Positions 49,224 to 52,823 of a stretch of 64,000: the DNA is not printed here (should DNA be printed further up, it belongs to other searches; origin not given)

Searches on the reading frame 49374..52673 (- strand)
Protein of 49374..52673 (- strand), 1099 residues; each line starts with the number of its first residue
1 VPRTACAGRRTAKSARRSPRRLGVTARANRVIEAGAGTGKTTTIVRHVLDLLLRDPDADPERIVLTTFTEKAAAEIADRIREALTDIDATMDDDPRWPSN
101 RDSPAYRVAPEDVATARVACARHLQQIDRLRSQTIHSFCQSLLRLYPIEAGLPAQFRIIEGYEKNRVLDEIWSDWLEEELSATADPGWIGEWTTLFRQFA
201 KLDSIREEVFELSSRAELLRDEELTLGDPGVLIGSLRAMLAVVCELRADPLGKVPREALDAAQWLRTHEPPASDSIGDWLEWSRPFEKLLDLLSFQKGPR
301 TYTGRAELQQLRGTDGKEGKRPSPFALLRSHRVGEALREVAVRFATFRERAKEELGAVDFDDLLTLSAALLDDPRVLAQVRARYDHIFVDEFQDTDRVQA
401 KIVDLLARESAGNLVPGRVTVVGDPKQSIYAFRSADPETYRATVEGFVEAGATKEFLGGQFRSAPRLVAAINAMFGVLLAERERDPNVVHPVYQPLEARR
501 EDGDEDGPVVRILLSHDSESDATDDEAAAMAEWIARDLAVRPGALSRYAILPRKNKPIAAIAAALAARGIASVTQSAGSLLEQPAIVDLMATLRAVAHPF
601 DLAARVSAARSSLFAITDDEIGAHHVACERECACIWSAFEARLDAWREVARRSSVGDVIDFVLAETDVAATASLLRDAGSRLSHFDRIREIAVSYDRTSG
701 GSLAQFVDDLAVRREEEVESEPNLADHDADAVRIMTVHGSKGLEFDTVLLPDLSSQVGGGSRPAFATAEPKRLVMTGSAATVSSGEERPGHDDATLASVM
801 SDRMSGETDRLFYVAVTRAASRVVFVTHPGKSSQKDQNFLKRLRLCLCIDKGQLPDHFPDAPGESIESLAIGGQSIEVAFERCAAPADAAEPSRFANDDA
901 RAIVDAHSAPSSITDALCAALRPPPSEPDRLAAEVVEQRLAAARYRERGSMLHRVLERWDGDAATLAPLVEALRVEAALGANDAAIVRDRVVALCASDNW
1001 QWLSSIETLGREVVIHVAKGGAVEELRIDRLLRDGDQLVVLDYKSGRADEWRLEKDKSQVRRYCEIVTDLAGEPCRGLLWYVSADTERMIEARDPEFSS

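Call 46: search_protein_families(library=pfam, proteins=[window:49374-52673:-], max_evalue=0.00001)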
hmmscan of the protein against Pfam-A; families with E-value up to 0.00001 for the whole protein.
window:49374-52673:- (1099 aa): 5 families
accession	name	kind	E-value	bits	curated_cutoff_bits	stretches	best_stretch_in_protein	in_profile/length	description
PF00580.27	UvrD-helicase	-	1.1e-50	173.2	23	1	27-442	13-265/271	UvrD/REP helicase N-terminal domain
PF13361.12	UvrD_C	-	1e-20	74.9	25.6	1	680-827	236-347/350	UvrD-like helicase C-terminal domain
PF13245.12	AAA_19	-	4e-17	63.1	25.1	2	28-96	12-77/134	AAA domain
PF13538.12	UvrD_C_2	-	6.1e-09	36.1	27.4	0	732-754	2-26/52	UvrD-like helicase C-terminal domain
PF12705.13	PDDEXK_1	-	2.9e-07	31.1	22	1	943-1082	33-189/247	PD-(D/E)XK nuclease superfamily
